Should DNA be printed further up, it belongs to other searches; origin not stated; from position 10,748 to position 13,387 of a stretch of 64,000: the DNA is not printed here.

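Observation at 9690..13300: AAA+ ATPase / cytoplasmic S8 subtilase operon (IetAS-like) on an AT-rich islet inserted against the orientation of the leading region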

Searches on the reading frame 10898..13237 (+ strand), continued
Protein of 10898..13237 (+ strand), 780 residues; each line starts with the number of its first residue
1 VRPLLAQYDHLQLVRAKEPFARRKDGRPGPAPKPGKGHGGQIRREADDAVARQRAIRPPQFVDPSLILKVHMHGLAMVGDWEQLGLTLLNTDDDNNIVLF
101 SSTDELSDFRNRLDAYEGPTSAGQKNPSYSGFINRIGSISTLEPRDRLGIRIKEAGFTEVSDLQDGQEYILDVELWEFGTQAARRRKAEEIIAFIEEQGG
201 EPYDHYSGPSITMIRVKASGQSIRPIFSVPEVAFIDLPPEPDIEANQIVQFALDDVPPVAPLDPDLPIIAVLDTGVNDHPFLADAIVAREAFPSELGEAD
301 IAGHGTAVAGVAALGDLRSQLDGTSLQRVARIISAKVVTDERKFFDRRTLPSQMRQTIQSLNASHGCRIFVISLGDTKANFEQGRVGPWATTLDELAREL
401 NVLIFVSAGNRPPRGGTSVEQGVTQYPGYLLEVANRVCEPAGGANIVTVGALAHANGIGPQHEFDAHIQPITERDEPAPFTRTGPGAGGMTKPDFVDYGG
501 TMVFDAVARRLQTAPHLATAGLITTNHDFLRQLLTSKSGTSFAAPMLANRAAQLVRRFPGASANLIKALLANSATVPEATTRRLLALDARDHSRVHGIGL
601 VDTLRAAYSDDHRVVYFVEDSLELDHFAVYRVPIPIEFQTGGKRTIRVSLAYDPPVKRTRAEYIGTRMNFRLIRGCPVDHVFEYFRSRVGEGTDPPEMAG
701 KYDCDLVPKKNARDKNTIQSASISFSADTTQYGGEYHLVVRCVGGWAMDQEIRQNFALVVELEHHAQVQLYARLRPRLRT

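Call 31: find_encoding_contigs(protein=P0026, flank=6000, max_places=2)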
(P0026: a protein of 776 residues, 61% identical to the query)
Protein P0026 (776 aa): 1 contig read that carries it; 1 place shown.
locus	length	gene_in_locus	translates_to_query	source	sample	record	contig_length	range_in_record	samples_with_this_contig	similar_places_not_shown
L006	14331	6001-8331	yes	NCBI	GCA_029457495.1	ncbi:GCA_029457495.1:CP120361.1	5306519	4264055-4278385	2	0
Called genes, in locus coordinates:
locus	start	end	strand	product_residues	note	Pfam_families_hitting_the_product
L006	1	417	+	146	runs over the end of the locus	PF00376:MerR, PF13411:MerR_1, PF09278:MerR-DNA-bind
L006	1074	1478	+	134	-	PF00436:SSB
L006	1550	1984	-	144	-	-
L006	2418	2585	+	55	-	-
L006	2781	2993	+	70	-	PF13560:HTH_31, PF12844:HTH_19, PF01381:HTH_3, PF13413:HTH_25 (faint), PF13443:HTH_26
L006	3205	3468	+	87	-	PF10074:RovC_DNA-bd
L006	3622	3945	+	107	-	PF20109:Trans_reg_dom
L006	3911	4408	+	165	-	PF22792:DUF7012, PF10074:RovC_DNA-bd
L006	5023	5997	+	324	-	PF00004:AAA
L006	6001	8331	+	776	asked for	PF27160:Y4kK_N, PF27210:Y4kK_2nd, PF00082:Peptidase_S8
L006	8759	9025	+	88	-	PF12728:HTH_17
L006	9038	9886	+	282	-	PF10134:RPA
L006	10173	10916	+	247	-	PF01555:N6_N4_Mtase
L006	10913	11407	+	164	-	PF11000:DUF2840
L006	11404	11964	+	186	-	PF10502:Peptidase_S26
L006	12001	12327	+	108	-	PF05284:DUF736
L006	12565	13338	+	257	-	PF01464:SLT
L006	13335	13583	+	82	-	-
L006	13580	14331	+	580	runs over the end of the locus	PF03432:Relaxase (weak), PF11843:DUF3363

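Call 32: find_encoding_contigs(protein=P0059, flank=6000, max_places=2)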
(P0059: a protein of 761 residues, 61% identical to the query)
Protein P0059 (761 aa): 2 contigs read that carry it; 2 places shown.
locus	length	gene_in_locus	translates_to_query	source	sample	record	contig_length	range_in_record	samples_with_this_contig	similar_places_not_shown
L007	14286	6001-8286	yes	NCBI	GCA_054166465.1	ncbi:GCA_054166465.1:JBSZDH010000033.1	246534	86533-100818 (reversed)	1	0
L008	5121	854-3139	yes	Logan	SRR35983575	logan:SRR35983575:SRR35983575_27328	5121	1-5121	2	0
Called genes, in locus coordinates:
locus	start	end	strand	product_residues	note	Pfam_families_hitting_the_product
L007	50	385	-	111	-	-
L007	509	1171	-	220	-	PF11249:DUF3047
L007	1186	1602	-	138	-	PF01850:PIN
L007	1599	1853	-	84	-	PF22513:FitA-like_RHH, PF03869:Arc (weak)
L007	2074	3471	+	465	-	PF02720:DUF222, PF01844:HNH (weak)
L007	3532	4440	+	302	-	PF25164:CoiA_N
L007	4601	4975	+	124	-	-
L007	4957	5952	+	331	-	PF00004:AAA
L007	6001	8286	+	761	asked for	PF27160:Y4kK_N, PF27210:Y4kK_2nd, PF00082:Peptidase_S8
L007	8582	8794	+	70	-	-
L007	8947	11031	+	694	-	PF01555:N6_N4_Mtase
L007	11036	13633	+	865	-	PF04851:ResIII, PF13481:AAA_25 (weak), PF27151:YagJ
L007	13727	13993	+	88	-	PF22513:FitA-like_RHH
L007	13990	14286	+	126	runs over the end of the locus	PF01850:PIN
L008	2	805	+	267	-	?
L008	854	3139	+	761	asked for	PF27160:Y4kK_N, PF27210:Y4kK_2nd, PF00082:Peptidase_S8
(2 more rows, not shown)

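Call 33: find_encoding_contigs(protein=P0108, flank=6000, max_places=2)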
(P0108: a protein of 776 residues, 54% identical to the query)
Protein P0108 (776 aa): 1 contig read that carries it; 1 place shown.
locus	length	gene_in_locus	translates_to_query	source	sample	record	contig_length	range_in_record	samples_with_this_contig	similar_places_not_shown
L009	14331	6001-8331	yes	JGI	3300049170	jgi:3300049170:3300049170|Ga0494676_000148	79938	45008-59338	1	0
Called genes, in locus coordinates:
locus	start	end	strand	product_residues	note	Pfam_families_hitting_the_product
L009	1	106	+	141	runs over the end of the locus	PF01288:HPPK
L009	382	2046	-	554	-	PF00239:Resolvase, PF07508:Recombinase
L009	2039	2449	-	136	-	PF11149:DUF2924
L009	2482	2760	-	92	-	PF11994:DUF3489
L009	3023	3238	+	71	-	-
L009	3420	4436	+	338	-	PF01548:DEDD_Tnp_IS110, PF02371:Transposase_20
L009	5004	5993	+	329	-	PF00004:AAA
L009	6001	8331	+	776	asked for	PF27160:Y4kK_N, PF27210:Y4kK_2nd, PF00082:Peptidase_S8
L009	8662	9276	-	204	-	PF09335:VTT_dom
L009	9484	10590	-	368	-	PF01098:FTSW_RODA_SPOVE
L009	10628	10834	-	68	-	PF02416:TatA_B_E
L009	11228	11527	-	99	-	-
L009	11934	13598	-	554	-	PF00999:Na_H_Exchanger, PF02254:TrkA_N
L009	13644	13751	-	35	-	-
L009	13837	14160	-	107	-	-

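Call 43: predict_structure(alignment_id=A1)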
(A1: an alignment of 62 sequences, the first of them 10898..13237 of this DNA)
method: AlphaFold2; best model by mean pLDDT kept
length: 780 residues; sequences in the alignment: 62
mean_pLDDT: 84.4   pTM: 0.71
mean pLDDT of the five models: 84.4, 82.2, 80.9, 79.0, 75.0
residues with pLDDT >= 90: 289; 70-90: 411; 50-70: 53; < 50: 27
segments of 3 or more residues with pLDDT < 50: 1-3, 22-29, 239-250, 689-692
pLDDT, mean of each block of 10 residues (from residue 1): 67 76 45 73 90 82 81 78 82 76 85 86 81 88 85 84 88 86 87 90 78 88 89 77 37 75 94 92 93 89 91 91 89 93 82 94 96 80 75 95 94 72 84 80 91 83 75 91 81 93 79 77 86 85 96 95 98 96 89 92 94 94 89 87 92 83 83 88 66 65 87 89 90 87 81 93 86 78
secondary structure, 60 per line:
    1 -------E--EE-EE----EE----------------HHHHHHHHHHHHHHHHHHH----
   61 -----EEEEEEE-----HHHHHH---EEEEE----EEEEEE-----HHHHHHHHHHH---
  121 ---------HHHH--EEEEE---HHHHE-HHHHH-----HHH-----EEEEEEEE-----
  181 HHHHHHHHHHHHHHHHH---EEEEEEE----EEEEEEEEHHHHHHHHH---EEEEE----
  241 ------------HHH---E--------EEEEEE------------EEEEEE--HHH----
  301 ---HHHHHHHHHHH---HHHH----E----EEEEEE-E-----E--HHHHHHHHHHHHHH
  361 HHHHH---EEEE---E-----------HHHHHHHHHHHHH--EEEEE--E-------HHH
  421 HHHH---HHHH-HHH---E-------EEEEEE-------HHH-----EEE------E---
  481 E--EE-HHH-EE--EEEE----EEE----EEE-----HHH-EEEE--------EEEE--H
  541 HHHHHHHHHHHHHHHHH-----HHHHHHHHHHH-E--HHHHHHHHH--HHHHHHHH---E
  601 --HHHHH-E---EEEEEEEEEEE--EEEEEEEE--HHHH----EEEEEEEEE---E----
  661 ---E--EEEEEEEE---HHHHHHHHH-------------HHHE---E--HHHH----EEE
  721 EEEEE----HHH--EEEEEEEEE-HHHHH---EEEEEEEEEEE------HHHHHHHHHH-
elements in order (helices of 4 or more, strands of 3 or more residues): H38-56 E66-72 H78-83 E87-91 E96-101 H107-117 H130-133 E136-140 H144-147 H150-154 E168-175 H181-197 E201-207 E212-219 H220-228 E232-236 E268-273 E286-291 H304-314 H318-321 E331-336 H347-365 E369-372 H388-400 E403-407 H418-424 H428-431 E447-452 E468-470 E495-498 E503-505 E510-512 E522-525 E534-537 H540-557 H563-573 H578-586 H589-596 H603-607 E613-623 E626-633 H636-639 E644-652 E667-674 H678-686 H710-713 E718-725 E735-743 H745-749 E753-763 H770-779

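Call 49: fold_search(model_id=the predicted structure, library=pdb)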
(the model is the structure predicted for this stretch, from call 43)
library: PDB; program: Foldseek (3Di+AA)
matches with E <= 10: 1499; with E <= 0.001: 245
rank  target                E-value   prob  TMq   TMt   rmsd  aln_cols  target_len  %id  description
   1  3afg_B                3.2e-23  1.00  0.35  0.52  14.2       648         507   17  Crystal structure of ProN-Tk-SP from Thermococcus kodakaraensis (released 2010-08-04)
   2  3afg_A                3.1e-22  1.00  0.36  0.52  14.3       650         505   17  Crystal structure of ProN-Tk-SP from Thermococcus kodakaraensis (released 2010-08-04)
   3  1wmd                  5.1e-22  1.00  0.41  0.70   6.2       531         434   20  Crystal Structure of alkaline serine protease KP-43 from Bacillus sp. KSM-KP43 (1.30 angstrom, 100 K) (released 2004-09-14)
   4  5fax_A                6.5e-20  1.00  0.40  0.69   6.5       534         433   19  Structure of subtilase SubHal from Bacillus halmapalus (released 2016-05-18)
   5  9ues_B                6.3e-19  1.00  0.35  0.62   8.2       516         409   17  Crystal structure of an inactive TKSP mutant in complex with the TKS propeptide (released 2026-02-18)
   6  3whi_A                3.7e-15  1.00  0.27  0.56  14.7       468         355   16  Crystal structure of unautoprocessed form of IS1-inserted Pro-subtilisin E (released 2013-12-25)
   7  8jmw_A                6.0e-15  1.00  0.31  0.45   9.5       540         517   15  Fibril form of serine peptidase Vpr (released 2023-12-06)
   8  5vlp_A                6.8e-15  1.00  0.26  0.35  17.1       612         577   14  PCSK9 complex with LDLR antagonist peptide and Fab7G7 (released 2017-08-16)
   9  3whi_B                9.1e-15  1.00  0.28  0.58  14.5       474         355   18  Crystal structure of unautoprocessed form of IS1-inserted Pro-subtilisin E (released 2013-12-25)
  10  1r6v                  9.1e-15  1.00  0.27  0.30  19.4       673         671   16  Crystal structure of fervidolysin from Fervidobacterium pennivorans, a keratinolytic enzyme related to subtilisin (released 2004-10-19)
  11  1st3                  1.4e-14  1.00  0.28  0.77   3.7       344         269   22  THE CRYSTAL STRUCTURE OF THE BACILLUS LENTUS ALKALINE PROTEASE, SUBTILISIN BL, AT 1.4 ANGSTROMS RESOLUTION (released 1994-01-31)
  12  1c9m                  1.8e-14  1.00  0.28  0.77   3.3       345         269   22  BACILLUS LENTUS SUBTILSIN (SER 87) N76D/S103A/V104I (released 1999-10-06)
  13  1c9j                  2.9e-14  1.00  0.28  0.75   3.8       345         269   21  BACILLUS LENTUS SUBTILISIN K27R/N87S/V104Y/N123S/T274A VARIANT (released 1999-10-06)
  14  7am8                  2.9e-14  1.00  0.27  0.74   5.0       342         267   20  Crystal structure of Omniligase mutant W189F (released 2021-02-17)
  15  6u3i_A                2.9e-14  1.00  0.26  0.34  17.2       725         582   13  Design of organo-peptides as bipartite PCSK9 antagonists (released 2020-02-05)
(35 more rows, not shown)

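Call 73: find_encoding_contigs(protein=P0004, flank=8000, max_places=2)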
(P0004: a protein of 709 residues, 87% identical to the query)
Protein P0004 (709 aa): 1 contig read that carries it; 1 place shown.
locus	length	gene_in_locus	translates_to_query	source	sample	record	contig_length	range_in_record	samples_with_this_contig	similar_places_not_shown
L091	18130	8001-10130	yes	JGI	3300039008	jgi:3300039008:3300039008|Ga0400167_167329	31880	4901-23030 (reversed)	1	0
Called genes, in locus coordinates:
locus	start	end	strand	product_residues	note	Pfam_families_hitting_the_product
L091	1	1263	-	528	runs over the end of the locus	PF00282:Pyridoxal_deC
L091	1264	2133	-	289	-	PF02668:TauD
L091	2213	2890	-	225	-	PF00551:Formyl_trans_N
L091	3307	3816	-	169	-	PF00665:rve (faint), PF13610:DDE_Tnp_IS240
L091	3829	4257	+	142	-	-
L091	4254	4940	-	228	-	PF00702:Hydrolase, PF13419:HAD_2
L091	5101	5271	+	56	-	-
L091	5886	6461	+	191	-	PF00239:Resolvase, PF00440:TetR_N (faint), PF13565:HTH_32 (faint), PF02796:HTH_7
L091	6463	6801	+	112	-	PF05406:WGR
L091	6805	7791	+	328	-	PF00004:AAA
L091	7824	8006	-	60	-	-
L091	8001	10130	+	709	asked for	PF27160:Y4kK_N, PF27210:Y4kK_2nd, PF00082:Peptidase_S8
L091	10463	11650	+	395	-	PF03389:MobA_MobL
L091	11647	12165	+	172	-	-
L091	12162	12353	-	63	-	-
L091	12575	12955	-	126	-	-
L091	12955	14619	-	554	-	PF02534:T4SS-DNA_transf (weak), PF10412:TrwB_AAD_bind (faint), PF12696:TraG-D_C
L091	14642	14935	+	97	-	-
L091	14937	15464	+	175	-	-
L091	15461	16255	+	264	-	-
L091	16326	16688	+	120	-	-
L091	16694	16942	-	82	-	-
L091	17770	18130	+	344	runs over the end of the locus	PF10134:RPA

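Call 74: find_encoding_contigs(protein=P0005, flank=8000, max_places=2)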
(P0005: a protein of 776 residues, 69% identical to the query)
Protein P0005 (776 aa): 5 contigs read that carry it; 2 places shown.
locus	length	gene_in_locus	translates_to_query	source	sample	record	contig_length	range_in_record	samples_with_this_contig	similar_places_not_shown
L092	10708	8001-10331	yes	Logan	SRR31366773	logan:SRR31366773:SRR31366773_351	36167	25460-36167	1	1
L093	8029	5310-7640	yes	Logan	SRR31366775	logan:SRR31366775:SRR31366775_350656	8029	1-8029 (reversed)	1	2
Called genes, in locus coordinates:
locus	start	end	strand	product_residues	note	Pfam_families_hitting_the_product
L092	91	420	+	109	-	-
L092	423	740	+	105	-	-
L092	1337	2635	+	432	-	PF18536:DUF5623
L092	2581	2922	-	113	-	PF13340:DUF4096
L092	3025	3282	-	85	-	-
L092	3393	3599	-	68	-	-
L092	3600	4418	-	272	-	-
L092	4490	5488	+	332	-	PF14559:TPR_19 (weak)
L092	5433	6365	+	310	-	-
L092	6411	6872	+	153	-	-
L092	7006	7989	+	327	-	PF00004:AAA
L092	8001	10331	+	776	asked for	PF27160:Y4kK_N, PF27210:Y4kK_2nd, PF00082:Peptidase_S8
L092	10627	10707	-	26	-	?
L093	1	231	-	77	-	?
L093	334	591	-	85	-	-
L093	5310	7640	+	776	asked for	PF27160:Y4kK_N, PF27210:Y4kK_2nd, PF00082:Peptidase_S8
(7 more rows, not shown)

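Call 75: find_encoding_contigs(protein=P0001, flank=6000, max_places=4)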
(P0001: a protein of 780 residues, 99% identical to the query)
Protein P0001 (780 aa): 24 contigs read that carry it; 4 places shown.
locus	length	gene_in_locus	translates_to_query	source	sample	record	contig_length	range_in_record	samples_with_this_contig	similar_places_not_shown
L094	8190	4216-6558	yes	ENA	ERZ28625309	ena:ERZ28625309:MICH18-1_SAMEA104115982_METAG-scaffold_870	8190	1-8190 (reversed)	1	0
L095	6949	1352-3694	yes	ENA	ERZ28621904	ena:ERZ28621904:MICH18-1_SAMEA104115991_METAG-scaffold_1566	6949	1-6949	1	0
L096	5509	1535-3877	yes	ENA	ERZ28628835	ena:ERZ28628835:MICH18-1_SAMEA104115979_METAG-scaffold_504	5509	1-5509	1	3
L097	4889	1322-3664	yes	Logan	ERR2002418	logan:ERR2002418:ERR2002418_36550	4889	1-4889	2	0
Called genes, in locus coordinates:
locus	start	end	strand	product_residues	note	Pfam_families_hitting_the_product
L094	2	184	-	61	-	?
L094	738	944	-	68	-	-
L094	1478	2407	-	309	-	PF10686:YAcAr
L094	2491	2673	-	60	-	-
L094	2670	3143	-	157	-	-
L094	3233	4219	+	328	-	PF00004:AAA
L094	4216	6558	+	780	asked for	PF27160:Y4kK_N, PF27210:Y4kK_2nd, PF00082:Peptidase_S8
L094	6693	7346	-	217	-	PF01694:Rhomboid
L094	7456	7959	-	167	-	-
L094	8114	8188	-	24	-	?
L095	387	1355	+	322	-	PF00004:AAA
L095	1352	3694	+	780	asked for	PF27160:Y4kK_N, PF27210:Y4kK_2nd, PF00082:Peptidase_S8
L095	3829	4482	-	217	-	PF01694:Rhomboid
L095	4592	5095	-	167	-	-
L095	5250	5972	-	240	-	PF05284:DUF736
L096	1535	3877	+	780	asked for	PF27160:Y4kK_N, PF27210:Y4kK_2nd, PF00082:Peptidase_S8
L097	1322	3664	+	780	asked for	PF27160:Y4kK_N, PF27210:Y4kK_2nd, PF00082:Peptidase_S8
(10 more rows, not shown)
